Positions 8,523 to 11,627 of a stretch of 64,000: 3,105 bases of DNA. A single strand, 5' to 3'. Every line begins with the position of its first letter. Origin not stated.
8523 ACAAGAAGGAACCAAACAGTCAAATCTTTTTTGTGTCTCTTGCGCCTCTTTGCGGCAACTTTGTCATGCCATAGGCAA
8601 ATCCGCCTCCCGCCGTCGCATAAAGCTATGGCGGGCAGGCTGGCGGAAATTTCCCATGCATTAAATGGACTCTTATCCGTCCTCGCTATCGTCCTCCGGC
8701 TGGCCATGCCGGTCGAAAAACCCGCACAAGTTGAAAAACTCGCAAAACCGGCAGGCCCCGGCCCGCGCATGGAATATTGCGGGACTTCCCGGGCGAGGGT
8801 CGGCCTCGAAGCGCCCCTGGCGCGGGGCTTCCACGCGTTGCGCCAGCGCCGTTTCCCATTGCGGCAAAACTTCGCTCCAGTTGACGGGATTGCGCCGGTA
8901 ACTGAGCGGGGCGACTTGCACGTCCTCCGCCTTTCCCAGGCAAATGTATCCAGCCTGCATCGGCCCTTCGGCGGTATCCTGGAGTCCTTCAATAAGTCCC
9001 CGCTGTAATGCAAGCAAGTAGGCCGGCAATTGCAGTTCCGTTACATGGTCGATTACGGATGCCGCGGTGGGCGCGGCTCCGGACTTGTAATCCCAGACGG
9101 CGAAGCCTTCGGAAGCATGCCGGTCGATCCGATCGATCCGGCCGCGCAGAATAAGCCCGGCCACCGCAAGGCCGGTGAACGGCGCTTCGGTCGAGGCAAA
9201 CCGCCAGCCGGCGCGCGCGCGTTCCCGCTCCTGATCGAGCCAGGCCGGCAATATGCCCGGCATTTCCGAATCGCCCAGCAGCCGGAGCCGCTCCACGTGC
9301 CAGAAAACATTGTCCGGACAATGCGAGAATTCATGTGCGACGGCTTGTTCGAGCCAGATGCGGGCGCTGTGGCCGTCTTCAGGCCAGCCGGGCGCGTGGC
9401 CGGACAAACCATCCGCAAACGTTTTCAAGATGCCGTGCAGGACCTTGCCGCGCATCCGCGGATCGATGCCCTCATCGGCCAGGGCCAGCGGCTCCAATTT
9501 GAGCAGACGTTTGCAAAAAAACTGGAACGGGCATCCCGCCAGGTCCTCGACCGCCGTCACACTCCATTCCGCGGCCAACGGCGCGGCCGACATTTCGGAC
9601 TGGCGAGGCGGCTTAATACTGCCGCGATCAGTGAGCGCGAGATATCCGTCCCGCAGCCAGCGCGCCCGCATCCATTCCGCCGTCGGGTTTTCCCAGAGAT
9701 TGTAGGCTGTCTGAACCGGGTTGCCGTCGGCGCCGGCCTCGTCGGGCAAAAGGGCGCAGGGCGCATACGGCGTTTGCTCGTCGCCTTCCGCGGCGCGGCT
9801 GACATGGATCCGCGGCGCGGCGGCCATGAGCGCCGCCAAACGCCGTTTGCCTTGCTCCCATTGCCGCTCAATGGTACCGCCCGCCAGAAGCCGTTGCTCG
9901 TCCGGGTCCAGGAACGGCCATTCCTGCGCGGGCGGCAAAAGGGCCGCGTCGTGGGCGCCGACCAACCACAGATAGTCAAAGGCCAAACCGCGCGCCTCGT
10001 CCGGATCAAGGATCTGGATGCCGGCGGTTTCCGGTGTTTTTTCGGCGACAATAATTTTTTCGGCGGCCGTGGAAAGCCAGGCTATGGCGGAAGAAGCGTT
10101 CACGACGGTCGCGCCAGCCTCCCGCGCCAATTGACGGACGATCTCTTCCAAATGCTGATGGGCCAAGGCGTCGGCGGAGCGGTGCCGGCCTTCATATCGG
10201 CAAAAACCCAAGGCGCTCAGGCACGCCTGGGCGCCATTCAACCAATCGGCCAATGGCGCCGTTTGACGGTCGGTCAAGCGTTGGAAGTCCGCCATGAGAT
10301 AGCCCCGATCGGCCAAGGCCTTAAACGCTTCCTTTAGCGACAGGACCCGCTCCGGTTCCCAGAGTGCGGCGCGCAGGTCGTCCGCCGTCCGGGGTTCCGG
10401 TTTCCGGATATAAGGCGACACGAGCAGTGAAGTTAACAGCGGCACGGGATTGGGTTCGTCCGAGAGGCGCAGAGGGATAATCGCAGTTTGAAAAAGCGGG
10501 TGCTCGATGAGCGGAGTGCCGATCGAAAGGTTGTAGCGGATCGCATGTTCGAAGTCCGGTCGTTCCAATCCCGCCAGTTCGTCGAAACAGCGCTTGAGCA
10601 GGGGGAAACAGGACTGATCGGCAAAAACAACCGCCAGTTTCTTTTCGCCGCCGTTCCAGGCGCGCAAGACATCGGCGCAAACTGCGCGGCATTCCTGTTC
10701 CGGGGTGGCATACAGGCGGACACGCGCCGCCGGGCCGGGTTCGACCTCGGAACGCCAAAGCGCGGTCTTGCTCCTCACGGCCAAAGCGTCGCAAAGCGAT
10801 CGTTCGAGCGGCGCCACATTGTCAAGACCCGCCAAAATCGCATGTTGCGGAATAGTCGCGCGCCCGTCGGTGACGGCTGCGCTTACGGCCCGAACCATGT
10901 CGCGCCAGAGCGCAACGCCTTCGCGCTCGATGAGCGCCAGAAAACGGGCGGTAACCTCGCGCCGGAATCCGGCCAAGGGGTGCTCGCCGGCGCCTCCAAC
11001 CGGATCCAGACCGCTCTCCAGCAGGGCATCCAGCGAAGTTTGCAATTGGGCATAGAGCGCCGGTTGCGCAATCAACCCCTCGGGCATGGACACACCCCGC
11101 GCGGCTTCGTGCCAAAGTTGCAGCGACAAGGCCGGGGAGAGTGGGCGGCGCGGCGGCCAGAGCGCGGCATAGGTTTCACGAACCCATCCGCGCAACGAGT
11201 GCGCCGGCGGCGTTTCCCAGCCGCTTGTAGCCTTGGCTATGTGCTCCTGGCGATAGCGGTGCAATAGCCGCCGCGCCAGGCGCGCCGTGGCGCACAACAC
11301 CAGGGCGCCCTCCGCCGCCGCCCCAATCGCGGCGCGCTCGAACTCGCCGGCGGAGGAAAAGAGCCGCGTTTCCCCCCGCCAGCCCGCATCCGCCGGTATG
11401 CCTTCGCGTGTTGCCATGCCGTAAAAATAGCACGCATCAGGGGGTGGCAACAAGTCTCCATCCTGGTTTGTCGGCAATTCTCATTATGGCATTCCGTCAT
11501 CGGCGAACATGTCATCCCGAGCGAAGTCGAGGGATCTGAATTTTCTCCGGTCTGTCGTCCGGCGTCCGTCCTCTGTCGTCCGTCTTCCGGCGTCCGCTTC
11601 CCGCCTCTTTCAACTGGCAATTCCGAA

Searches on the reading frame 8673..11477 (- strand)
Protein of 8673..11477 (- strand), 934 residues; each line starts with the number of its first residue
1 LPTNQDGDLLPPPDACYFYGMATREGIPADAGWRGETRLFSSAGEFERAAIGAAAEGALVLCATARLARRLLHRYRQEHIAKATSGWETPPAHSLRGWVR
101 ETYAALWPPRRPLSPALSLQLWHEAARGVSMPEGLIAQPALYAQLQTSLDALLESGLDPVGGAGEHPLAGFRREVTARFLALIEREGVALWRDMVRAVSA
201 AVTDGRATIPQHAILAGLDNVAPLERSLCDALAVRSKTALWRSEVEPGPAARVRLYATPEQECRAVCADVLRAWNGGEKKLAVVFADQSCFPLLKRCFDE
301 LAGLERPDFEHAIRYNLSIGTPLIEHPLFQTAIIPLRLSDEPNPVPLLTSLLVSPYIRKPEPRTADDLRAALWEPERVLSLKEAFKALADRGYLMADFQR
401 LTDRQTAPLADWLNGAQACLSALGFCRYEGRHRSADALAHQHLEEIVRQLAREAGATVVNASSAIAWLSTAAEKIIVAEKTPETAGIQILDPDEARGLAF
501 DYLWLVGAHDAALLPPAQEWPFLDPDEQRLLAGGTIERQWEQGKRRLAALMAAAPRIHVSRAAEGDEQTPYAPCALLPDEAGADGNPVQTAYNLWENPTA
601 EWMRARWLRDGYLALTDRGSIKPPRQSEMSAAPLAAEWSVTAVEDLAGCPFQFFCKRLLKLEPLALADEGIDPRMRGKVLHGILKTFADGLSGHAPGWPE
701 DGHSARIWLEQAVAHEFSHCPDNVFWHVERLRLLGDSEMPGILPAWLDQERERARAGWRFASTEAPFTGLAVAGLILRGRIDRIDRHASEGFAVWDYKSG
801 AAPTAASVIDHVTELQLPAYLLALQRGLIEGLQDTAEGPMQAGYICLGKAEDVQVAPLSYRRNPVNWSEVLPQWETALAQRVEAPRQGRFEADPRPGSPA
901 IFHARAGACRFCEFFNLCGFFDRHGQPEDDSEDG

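Call 24: search_protein_families(library=pfam, proteins=[window:8673-11477:-], max_evalue=0.001)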
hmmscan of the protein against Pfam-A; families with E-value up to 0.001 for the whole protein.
window:8673-11477:- (934 aa): 1 family
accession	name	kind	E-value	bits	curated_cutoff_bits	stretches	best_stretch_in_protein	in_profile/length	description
PF12705.13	PDDEXK_1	-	1.8e-35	123.5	22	1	637-918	1-246/247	PD-(D/E)XK nuclease superfamily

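Call 45: find_related_loci(query=window:8673-11477:-, collection=metagenome_contigs, flank=7000)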
Query window:8673-11477:- (934 aa) in metagenome_contigs; peptide patterns used: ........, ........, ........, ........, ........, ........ (x = any residue, [..] = any of these).
70 stretches matched a pattern; 2 encode a relative of the query (tblastn E <= 1e-3); 2 distinct loci.
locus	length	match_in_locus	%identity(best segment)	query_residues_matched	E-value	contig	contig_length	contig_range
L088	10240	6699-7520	30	638-918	3e-18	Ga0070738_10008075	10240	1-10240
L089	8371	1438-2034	31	639-827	1e-14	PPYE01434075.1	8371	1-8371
